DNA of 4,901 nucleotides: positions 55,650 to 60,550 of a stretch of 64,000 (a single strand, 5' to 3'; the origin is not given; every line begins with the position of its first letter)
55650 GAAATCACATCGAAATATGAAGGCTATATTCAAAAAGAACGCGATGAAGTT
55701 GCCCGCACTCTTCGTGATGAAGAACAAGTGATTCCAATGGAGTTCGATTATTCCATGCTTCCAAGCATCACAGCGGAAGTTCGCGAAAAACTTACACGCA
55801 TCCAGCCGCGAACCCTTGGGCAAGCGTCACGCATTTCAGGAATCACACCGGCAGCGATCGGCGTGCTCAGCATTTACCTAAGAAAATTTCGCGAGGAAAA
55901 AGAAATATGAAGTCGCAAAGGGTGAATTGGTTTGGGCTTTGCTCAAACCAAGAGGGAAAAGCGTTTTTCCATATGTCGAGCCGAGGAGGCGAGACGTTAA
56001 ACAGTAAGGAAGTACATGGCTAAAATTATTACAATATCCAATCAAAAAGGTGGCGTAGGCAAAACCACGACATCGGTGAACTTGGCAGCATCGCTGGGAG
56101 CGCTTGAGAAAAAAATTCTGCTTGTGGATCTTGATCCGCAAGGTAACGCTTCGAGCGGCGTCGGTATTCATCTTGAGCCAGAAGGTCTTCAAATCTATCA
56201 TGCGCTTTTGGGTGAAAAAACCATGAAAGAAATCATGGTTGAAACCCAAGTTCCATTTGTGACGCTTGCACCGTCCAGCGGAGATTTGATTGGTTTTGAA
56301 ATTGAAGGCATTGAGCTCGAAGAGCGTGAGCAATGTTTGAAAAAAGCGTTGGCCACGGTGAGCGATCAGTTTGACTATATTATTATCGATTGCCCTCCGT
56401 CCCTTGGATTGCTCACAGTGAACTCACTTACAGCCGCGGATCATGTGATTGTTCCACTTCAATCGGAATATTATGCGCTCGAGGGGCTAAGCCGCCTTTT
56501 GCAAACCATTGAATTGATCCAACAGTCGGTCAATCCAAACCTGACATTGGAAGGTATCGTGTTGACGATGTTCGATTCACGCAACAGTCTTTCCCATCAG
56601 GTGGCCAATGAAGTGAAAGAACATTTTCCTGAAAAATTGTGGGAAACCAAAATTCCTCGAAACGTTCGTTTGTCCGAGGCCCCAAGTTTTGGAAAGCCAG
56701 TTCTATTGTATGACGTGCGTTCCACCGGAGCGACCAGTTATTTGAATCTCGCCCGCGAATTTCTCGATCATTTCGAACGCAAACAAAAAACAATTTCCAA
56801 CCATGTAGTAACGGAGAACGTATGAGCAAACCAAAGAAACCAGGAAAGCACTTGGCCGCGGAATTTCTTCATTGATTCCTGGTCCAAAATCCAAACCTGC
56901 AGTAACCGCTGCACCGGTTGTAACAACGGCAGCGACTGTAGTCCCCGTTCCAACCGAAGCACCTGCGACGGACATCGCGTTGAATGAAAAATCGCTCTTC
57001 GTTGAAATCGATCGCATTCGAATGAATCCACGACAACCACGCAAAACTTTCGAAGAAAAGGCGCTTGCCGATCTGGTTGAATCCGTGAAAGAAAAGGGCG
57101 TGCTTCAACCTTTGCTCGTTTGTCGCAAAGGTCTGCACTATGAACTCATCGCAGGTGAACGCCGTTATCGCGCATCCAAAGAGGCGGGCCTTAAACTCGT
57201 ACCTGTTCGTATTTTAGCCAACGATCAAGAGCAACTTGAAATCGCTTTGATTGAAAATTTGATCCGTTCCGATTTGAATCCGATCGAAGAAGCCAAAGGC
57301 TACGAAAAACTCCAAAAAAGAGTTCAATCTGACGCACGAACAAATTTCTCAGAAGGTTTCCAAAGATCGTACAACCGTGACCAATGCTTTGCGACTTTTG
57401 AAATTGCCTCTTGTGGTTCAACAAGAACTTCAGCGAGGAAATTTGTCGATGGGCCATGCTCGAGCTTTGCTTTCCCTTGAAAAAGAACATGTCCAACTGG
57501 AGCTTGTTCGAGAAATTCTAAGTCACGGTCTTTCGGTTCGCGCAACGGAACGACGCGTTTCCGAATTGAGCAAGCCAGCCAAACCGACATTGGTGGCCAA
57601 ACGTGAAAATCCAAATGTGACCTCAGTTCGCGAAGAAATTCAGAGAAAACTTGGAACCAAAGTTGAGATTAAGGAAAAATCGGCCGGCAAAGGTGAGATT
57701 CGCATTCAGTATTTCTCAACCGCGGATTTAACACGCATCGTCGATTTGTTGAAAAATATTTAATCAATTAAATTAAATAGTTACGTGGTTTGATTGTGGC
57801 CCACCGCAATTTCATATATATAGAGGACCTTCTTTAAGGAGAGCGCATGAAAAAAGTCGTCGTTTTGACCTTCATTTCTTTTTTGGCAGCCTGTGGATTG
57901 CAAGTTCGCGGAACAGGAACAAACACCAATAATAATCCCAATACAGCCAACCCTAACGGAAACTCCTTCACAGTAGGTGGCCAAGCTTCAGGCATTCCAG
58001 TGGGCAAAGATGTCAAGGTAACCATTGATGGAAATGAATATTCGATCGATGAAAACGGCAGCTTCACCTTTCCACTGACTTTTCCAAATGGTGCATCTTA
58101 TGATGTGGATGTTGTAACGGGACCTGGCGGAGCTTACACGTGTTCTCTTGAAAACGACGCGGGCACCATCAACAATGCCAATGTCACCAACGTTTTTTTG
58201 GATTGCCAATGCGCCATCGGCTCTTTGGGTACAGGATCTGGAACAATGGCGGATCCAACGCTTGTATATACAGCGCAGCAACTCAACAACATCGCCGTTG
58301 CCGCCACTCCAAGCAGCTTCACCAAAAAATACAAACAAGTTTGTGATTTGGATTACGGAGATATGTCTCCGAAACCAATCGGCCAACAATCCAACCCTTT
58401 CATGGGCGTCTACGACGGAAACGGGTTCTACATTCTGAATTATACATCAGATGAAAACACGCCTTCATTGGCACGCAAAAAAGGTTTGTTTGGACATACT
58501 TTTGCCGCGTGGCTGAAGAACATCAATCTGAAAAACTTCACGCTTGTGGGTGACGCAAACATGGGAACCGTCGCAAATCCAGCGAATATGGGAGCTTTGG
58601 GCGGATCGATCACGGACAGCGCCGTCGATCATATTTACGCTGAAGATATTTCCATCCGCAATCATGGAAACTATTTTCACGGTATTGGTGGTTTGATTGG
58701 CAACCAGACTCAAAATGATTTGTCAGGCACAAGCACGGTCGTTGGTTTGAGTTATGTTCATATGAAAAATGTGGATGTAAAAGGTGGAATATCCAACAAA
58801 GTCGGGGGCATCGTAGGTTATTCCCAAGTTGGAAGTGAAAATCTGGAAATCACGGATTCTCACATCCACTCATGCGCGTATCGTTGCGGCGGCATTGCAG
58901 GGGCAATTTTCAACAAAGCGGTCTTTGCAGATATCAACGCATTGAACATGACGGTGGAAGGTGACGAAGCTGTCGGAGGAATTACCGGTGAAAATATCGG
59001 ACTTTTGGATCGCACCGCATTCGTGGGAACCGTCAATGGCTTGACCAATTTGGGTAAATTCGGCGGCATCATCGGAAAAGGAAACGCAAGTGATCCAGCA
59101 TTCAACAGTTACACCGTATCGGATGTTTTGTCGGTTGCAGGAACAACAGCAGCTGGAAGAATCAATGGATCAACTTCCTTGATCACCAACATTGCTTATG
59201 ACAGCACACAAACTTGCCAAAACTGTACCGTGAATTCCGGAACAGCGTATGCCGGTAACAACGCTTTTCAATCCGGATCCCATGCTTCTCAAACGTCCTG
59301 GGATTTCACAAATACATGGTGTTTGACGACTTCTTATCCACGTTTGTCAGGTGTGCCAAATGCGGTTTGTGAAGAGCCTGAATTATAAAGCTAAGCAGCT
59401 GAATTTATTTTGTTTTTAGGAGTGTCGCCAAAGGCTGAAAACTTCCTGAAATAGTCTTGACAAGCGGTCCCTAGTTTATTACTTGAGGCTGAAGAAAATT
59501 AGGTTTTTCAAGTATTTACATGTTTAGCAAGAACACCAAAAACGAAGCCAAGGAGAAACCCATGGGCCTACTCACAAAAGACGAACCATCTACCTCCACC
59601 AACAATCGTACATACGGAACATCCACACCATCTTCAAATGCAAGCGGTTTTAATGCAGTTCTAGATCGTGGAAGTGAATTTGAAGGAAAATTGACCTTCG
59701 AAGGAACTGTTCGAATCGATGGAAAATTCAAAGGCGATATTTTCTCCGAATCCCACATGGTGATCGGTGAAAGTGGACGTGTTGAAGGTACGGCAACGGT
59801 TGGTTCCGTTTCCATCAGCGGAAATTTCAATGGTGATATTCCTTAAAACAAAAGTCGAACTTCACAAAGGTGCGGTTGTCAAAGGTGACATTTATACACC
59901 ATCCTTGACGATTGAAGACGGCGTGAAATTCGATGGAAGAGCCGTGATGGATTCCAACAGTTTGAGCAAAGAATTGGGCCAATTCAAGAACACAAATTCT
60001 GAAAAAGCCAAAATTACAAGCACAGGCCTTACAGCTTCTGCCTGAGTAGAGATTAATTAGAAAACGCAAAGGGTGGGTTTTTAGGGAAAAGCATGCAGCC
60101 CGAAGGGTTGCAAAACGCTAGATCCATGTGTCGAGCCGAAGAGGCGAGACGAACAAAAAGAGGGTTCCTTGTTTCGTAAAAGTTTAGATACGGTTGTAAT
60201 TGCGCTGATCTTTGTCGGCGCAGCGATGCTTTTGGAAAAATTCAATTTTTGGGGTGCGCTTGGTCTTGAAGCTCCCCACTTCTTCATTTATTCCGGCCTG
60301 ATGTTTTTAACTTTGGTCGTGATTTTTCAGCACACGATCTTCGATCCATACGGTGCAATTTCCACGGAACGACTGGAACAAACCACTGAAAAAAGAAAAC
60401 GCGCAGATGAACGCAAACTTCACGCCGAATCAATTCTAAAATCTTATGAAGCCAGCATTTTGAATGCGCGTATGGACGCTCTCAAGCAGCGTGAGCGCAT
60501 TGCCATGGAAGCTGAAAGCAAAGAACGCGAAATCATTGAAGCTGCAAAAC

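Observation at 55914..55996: Modular conserved leader element found twice, in front of parAB and in front of the atpF'FHAG operon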

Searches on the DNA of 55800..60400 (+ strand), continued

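Call 71: search_with_rna_model(model_id=R1, sources=[L011, L012, L014, L015, L016, L017, L018, L019, L021, L023, L024, L026], filters=off, max_evalue=1)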
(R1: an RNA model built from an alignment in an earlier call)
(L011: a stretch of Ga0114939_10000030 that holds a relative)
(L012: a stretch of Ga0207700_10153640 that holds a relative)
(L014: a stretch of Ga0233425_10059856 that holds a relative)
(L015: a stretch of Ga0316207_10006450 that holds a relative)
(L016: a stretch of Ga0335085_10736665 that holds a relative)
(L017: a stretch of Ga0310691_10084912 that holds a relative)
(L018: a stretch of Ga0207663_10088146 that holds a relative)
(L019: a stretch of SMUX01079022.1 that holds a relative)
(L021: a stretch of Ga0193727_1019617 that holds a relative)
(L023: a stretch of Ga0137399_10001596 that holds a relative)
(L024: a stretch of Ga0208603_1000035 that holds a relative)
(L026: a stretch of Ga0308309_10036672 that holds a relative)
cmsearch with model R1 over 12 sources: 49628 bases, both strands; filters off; matches with E-value up to 1: 13.
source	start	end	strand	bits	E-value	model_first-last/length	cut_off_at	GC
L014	2218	2300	+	15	0.004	1-83/83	no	0.52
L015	5866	5956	-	13.6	0.011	1-83/83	no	0.51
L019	938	993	-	11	0.071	1-83/83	no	0.59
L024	4846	4936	+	10.4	0.11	1-83/83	no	0.55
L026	2984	3074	+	10.4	0.11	1-83/83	no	0.55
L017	2908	2921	-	9.9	0.15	1-83/83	no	0.64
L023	9246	9327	+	9.9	0.16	1-83/83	no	0.51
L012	1890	1903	-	9.1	0.28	1-83/83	no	0.64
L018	1121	1134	+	9.1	0.28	1-83/83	no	0.64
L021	1194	1285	-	8.6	0.39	1-83/83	no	0.57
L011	2544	2555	-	8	0.61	1-83/83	no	0.67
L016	547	558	-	8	0.61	1-83/83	no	0.67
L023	4397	4408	-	8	0.61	1-83/83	no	0.67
